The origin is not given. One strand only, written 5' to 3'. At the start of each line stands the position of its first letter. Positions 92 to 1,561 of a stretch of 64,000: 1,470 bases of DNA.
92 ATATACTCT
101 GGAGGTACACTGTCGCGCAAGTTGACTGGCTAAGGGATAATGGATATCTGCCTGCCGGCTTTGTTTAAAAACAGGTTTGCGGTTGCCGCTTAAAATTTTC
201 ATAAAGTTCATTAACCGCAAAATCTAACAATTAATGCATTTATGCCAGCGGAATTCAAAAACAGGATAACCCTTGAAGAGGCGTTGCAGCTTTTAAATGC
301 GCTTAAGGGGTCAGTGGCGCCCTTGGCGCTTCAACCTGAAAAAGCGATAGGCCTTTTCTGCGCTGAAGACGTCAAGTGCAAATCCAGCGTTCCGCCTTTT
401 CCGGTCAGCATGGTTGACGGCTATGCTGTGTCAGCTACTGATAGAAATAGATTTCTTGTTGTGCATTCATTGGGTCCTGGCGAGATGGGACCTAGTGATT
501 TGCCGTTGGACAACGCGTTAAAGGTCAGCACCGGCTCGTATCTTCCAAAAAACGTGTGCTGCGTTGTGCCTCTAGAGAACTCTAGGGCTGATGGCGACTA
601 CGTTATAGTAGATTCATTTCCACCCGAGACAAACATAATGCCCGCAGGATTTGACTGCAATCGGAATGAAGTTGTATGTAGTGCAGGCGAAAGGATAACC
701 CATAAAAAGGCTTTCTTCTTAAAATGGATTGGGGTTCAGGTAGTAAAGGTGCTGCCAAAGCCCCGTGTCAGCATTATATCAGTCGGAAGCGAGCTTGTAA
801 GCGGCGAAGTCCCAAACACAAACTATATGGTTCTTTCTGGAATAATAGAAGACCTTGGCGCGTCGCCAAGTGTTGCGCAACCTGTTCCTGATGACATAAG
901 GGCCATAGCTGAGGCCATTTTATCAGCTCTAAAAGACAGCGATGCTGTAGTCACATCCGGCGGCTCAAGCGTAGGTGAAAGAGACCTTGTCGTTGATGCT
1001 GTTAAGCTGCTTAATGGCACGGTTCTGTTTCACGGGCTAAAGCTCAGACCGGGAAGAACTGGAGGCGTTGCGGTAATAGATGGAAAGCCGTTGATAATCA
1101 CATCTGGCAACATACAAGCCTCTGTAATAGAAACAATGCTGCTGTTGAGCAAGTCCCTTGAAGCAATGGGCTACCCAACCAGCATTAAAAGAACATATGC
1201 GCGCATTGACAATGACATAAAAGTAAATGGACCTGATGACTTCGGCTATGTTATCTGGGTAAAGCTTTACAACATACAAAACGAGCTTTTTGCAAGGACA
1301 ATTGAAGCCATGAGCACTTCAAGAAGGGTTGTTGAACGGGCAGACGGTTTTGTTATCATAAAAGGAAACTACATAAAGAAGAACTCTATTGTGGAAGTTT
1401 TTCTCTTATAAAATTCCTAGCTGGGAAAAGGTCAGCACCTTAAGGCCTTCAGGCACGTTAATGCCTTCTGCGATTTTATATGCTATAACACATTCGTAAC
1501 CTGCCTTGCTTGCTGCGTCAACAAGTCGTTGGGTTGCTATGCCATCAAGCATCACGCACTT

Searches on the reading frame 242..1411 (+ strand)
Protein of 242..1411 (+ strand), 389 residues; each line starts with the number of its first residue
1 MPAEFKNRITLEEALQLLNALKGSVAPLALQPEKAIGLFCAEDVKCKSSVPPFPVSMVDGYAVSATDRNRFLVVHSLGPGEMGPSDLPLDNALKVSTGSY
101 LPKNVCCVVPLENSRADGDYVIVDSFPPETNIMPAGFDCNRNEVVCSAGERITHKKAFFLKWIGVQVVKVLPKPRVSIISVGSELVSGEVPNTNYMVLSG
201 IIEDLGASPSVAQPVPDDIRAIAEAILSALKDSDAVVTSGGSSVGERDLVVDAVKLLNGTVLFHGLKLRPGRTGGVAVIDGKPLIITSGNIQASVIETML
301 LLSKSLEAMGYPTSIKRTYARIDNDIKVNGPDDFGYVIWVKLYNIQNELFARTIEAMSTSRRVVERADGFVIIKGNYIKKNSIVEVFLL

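Call 43: find_encoding_contigs(protein=window:242-1411:+, flank=10000, max_places=4)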
Protein window:242-1411:+ (389 aa): 2 contigs read that carry it; 2 places shown.
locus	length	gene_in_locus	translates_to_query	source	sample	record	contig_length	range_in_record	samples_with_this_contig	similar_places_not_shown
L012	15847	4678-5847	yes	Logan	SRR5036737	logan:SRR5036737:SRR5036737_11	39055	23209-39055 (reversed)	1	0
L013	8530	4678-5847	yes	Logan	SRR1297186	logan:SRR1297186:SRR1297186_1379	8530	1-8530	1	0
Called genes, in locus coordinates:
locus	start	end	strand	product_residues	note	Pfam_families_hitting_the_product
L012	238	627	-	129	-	-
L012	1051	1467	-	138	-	PF14894:Lsm_C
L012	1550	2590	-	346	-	PF00817:IMS, PF21999:IMS_HHH_1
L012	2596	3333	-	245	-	PF01978:TrmB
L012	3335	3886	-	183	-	-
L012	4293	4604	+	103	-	PF01176:eIF-1a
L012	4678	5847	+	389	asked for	PF03453:MoeA_N, PF00994:MoCF_biosynth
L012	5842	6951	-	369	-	PF01751:Toprim, PF13155:Toprim_2 (weak), PF13662:Toprim_4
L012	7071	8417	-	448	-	PF01979:Amidohydro_1, PF07969:Amidohydro_3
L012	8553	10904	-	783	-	PF00133:tRNA-synt_1, PF09334:tRNA-synt_1g, PF01406:tRNA-synt_1e (weak), PF08264:Anticodon_1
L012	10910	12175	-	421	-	PF03463:eRF1_1, PF18854:baeRF_family10, PF03464:eRF1_2, PF18859:acVLRF1, PF03465:eRF1_3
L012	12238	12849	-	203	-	-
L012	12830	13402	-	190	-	PF02441:Flavoprotein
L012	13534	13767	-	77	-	PF09889:DUF2116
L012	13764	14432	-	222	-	PF00696:AA_kinase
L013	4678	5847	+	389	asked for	PF03453:MoeA_N, PF00994:MoCF_biosynth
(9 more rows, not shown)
